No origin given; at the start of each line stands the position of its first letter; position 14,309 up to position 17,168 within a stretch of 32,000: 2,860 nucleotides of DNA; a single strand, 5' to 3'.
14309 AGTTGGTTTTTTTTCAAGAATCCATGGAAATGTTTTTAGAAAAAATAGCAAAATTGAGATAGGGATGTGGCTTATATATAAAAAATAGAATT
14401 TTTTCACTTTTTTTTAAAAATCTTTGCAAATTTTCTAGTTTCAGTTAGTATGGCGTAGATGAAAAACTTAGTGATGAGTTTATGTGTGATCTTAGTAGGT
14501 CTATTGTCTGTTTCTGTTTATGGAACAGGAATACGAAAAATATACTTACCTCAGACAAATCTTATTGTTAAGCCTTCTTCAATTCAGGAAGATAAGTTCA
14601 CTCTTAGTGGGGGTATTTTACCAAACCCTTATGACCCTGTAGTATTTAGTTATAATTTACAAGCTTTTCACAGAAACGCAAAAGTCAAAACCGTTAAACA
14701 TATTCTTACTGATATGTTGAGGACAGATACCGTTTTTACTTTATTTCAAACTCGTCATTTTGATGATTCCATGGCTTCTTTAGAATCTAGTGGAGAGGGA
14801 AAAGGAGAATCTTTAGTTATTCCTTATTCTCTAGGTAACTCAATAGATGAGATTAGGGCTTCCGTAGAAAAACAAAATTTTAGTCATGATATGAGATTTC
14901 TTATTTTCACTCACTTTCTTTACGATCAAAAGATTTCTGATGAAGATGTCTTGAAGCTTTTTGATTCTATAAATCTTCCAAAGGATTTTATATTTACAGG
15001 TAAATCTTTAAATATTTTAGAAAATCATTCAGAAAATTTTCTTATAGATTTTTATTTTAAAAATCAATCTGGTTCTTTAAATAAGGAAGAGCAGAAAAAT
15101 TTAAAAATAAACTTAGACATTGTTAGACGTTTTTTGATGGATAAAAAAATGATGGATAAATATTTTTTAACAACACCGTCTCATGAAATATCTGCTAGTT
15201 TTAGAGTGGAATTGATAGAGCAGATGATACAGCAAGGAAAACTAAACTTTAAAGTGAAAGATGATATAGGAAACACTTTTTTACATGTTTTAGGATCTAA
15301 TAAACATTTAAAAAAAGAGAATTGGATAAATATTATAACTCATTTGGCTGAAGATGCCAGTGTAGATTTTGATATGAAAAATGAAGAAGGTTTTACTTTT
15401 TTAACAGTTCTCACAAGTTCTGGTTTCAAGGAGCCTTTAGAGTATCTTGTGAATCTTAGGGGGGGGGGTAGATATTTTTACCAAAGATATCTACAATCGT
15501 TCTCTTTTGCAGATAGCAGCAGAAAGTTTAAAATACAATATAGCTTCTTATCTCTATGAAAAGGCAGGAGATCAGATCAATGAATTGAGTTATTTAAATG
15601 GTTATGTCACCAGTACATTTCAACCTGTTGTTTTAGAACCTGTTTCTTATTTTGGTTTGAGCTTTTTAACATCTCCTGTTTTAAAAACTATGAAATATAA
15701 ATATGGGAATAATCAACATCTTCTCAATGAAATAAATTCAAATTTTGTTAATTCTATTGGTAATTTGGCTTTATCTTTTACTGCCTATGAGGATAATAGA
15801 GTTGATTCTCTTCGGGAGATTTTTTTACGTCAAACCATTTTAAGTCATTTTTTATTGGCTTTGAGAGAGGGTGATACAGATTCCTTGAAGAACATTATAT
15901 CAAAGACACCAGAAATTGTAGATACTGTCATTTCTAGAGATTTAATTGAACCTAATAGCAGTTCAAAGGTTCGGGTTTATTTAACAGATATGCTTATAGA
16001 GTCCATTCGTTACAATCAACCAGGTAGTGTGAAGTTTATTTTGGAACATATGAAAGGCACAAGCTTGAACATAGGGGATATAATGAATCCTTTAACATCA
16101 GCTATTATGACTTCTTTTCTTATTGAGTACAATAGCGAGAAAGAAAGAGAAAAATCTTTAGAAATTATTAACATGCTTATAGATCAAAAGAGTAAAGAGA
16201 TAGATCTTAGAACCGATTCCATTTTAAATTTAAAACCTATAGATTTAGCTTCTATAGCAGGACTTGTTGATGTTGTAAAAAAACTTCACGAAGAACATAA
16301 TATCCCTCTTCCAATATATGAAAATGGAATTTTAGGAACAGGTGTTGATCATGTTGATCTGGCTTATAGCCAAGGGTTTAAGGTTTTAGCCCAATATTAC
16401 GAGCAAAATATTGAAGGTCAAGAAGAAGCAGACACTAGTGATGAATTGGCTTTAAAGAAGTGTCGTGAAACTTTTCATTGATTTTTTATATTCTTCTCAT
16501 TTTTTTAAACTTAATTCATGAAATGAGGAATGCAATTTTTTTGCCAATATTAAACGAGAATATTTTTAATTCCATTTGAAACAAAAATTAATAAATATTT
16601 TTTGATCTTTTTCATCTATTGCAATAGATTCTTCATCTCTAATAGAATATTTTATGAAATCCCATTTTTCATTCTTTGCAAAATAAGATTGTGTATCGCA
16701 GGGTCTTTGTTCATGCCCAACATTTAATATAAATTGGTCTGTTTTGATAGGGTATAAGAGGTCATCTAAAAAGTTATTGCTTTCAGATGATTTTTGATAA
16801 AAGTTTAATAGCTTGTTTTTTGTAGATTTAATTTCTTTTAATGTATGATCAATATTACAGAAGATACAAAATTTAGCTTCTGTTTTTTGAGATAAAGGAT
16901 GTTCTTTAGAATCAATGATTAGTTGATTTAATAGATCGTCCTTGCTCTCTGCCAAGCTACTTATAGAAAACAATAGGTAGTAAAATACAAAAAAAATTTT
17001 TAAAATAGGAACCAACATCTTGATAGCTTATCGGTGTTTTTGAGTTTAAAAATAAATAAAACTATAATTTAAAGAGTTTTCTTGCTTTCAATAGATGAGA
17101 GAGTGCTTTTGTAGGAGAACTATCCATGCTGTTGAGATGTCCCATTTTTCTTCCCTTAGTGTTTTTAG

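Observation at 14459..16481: G10 homopolymer splits a secreted ankyrin-repeat gene; loss of one G restores a single ORF of about 673 aa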

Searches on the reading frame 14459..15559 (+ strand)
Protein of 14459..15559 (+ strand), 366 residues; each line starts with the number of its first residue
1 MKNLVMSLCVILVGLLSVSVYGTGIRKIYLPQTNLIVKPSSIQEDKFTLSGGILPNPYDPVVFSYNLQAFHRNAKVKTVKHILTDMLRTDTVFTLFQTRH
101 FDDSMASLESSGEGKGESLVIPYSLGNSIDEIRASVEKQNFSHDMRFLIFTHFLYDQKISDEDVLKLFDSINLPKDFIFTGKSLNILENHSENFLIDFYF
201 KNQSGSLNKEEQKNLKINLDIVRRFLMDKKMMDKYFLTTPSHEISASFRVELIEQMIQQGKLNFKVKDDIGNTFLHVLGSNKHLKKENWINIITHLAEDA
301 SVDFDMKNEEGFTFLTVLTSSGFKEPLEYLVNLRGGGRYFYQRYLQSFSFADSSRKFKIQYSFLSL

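Call 11: find_encoding_contigs(protein=window:14459-15559:+, flank=10000)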
Protein window:14459-15559:+ (366 aa): no gene with exactly this product is on record in the collection.

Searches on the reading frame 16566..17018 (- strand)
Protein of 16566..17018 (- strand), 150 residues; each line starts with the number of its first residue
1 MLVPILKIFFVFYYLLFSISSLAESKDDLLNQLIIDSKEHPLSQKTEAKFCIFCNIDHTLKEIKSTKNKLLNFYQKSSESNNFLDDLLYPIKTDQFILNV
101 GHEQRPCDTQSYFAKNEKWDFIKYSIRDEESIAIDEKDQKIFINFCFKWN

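Call 35: search_protein_families(library=pfam, proteins=[window:16566-17018:-], max_evalue=0.01)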
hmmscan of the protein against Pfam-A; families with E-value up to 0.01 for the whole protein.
window:16566-17018:- (150 aa): 0 families

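Call 91: search_protein_families(library=ncbifam, proteins=[window:16566-17018:-], max_evalue=0.01)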
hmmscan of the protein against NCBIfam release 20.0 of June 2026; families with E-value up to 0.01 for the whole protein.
window:16566-17018:- (150 aa): 0 families
